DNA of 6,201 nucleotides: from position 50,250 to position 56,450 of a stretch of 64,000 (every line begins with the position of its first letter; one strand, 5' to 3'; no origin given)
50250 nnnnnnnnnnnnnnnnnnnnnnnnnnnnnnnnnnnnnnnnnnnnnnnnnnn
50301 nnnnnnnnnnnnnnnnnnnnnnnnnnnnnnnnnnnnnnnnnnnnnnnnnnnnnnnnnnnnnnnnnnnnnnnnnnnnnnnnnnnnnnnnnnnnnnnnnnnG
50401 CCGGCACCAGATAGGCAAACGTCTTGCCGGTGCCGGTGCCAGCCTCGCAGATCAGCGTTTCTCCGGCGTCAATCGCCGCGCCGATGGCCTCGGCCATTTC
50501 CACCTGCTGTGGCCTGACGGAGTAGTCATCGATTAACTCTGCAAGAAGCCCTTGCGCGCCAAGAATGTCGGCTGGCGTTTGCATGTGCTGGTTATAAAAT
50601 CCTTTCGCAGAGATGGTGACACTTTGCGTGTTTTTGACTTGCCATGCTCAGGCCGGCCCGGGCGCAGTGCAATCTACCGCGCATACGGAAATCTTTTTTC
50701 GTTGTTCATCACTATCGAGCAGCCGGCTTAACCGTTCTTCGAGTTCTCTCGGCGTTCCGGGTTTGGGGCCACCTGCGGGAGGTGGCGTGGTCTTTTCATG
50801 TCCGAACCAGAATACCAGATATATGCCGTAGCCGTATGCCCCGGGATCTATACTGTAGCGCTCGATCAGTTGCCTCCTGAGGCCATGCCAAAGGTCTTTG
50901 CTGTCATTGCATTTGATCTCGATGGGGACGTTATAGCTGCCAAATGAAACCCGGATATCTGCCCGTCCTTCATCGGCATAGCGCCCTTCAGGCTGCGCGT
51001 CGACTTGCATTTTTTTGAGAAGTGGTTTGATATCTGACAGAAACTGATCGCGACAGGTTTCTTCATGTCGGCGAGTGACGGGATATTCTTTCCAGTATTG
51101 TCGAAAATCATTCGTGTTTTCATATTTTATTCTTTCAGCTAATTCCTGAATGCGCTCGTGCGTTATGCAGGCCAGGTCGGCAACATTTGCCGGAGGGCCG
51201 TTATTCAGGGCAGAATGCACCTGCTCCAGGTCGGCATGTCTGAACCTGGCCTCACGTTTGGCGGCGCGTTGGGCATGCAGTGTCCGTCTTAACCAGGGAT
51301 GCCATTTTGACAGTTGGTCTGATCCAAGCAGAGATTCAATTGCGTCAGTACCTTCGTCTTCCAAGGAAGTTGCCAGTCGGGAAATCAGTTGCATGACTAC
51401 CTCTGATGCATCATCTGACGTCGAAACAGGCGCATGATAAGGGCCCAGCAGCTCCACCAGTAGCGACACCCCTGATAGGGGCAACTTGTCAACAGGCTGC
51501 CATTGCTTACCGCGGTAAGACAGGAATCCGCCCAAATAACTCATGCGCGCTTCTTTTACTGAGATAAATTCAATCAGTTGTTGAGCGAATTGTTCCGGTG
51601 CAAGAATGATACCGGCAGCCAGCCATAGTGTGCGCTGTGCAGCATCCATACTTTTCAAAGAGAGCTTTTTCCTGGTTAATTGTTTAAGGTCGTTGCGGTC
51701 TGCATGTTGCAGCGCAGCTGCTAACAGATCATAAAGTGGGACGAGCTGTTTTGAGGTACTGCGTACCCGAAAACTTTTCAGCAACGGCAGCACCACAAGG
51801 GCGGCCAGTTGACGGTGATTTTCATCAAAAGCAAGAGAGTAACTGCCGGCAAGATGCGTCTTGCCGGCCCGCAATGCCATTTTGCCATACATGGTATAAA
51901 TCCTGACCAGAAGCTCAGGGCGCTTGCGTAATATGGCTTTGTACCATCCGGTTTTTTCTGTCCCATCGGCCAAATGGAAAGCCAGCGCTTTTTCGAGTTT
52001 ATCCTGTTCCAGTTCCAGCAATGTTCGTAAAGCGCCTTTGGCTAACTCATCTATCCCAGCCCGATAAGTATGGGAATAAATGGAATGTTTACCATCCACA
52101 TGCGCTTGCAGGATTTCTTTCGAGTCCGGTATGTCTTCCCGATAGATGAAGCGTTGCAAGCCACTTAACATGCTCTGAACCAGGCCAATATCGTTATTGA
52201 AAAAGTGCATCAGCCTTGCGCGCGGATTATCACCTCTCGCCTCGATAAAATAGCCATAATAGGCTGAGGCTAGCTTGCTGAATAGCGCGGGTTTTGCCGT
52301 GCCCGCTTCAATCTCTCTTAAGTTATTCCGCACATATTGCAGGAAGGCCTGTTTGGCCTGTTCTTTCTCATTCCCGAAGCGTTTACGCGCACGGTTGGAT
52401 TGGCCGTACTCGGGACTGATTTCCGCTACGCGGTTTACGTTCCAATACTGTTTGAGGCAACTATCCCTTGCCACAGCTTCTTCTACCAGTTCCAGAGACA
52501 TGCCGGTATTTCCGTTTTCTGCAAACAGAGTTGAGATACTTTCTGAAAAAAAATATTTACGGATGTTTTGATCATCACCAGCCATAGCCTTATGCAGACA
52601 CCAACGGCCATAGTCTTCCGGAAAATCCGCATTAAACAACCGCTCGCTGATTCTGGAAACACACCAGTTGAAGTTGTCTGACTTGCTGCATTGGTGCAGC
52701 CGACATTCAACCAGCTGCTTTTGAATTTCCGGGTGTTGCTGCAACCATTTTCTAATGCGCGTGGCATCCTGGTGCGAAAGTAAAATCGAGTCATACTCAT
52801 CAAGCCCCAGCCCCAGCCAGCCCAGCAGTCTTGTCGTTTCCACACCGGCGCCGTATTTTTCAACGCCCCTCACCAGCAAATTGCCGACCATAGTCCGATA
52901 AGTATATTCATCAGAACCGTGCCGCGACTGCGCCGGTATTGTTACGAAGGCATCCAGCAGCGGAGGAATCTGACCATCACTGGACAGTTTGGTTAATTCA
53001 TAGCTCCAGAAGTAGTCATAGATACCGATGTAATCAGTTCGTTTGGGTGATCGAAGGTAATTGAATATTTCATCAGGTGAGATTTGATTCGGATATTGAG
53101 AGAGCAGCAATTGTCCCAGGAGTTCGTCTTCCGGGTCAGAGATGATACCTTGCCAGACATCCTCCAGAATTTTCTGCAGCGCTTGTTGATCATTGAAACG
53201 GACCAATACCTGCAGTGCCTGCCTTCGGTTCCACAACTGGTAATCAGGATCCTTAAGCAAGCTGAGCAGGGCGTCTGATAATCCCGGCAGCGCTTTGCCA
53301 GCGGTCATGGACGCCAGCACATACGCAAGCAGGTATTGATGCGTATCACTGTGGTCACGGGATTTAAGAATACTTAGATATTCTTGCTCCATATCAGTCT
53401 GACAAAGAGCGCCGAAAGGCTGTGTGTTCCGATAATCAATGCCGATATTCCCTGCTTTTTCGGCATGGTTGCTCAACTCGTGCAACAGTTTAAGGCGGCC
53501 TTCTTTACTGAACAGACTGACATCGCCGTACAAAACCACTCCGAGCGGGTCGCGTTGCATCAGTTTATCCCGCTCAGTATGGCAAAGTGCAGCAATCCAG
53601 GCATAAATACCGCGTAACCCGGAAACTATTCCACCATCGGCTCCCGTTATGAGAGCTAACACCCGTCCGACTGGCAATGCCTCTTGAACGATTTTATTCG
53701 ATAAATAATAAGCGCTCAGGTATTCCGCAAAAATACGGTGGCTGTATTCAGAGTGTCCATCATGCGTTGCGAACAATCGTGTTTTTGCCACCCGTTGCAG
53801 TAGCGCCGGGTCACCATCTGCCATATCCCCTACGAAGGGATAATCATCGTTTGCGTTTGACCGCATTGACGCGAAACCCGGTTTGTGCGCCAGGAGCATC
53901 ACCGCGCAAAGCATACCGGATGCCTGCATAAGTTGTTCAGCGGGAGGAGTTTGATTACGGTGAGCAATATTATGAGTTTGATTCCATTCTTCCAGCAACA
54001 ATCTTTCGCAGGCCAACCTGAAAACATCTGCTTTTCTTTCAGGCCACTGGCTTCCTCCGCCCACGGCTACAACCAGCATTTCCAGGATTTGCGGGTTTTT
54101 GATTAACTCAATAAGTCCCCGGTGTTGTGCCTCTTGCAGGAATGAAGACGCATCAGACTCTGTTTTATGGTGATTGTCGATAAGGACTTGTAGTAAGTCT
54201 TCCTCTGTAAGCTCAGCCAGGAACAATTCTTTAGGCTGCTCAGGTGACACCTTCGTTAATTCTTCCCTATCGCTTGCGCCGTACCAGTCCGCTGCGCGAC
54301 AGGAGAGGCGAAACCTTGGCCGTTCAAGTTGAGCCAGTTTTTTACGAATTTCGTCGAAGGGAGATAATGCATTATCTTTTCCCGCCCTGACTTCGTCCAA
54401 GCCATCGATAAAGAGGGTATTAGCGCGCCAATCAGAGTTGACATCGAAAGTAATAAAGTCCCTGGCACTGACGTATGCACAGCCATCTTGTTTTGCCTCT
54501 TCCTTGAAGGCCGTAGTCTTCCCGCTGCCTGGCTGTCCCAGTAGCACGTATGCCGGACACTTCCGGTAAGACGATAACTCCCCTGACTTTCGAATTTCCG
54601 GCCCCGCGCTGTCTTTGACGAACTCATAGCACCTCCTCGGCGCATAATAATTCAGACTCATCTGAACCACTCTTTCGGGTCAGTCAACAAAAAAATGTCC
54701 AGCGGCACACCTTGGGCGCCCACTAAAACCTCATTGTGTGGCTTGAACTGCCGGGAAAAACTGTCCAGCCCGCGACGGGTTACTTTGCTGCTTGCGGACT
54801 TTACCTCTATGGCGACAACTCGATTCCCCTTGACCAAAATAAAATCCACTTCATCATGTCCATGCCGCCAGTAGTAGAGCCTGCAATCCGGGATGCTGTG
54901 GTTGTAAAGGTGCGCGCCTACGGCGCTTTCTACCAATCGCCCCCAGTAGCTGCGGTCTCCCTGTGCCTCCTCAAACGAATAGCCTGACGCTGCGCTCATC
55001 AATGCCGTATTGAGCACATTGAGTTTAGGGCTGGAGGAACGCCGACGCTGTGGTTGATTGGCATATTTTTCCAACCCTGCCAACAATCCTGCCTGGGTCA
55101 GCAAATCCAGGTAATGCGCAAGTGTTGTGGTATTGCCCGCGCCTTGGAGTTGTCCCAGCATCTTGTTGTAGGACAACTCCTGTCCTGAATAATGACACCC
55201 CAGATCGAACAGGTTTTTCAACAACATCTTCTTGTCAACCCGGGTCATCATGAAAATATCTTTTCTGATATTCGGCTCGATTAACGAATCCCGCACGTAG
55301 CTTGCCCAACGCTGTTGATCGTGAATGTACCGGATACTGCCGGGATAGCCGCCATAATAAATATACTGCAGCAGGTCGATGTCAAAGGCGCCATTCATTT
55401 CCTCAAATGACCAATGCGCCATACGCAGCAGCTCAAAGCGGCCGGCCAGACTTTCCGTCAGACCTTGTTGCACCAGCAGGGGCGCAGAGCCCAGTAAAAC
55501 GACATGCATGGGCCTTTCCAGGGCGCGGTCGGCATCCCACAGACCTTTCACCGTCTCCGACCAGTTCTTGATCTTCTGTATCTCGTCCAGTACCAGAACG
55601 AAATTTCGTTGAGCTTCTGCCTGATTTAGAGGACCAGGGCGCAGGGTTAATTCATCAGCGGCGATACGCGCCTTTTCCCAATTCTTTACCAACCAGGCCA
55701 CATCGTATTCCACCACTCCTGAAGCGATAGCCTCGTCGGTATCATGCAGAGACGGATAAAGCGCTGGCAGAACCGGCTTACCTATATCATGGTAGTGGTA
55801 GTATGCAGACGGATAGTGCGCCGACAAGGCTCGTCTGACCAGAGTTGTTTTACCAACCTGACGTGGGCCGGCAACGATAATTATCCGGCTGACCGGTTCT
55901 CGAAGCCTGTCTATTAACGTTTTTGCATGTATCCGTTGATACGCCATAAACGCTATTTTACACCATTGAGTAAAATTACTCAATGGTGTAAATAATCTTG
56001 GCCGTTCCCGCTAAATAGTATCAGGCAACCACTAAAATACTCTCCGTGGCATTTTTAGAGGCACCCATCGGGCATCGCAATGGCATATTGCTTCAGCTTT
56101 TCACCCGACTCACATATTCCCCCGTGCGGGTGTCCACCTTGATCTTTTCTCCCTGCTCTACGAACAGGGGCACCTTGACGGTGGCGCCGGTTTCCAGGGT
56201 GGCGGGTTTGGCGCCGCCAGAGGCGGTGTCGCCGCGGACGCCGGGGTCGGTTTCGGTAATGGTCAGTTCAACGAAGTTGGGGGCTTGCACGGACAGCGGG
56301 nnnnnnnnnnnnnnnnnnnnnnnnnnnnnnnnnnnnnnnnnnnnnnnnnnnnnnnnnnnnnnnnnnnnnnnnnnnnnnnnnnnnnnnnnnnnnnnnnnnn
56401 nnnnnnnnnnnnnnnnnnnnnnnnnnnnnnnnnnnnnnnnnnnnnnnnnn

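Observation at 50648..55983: AT-rich islet between yoaA and efp: COG1373 AAA+/PD-(D/E)xK ATPase translationally coupled to a 1,337-aa NACHT-type STAND NTPase with a C-terminal nuclease-like tail. Candidate NLR-like antiphage system.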

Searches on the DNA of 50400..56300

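Call 106: search_rna_families(source=window, start=50400, end=56300, threshold=evalue, max_evalue=1)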
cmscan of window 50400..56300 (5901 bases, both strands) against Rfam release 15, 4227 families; matches with E-value up to 1: 6.
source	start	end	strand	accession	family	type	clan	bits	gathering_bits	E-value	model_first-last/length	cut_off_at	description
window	55957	55992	+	RF03640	mir-3747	Gene; miRNA;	-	26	63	0.057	16-54/67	no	mir-3747 microRNA precursor family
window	55950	56007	-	RF03640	mir-3747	Gene; miRNA;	-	25.4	63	0.085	1-67/67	no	mir-3747 microRNA precursor family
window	53023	53095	+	RF04169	mir-2235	Gene; miRNA;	-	22.5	61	0.4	1-87/87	no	mir-2235 microRNA precursor family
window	53943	54041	-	RF02111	IS009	Gene;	-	21.9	117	0.05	1-199/199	no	IS009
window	55957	55992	+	RF03246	MIR1515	Gene; miRNA;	-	21.2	140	0.98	1-137/137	no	MIR1515 microRNA precursor family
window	55251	55311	-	RF00517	serC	Cis-reg; leader;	-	20.9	35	0.26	1-52/52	no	serC leader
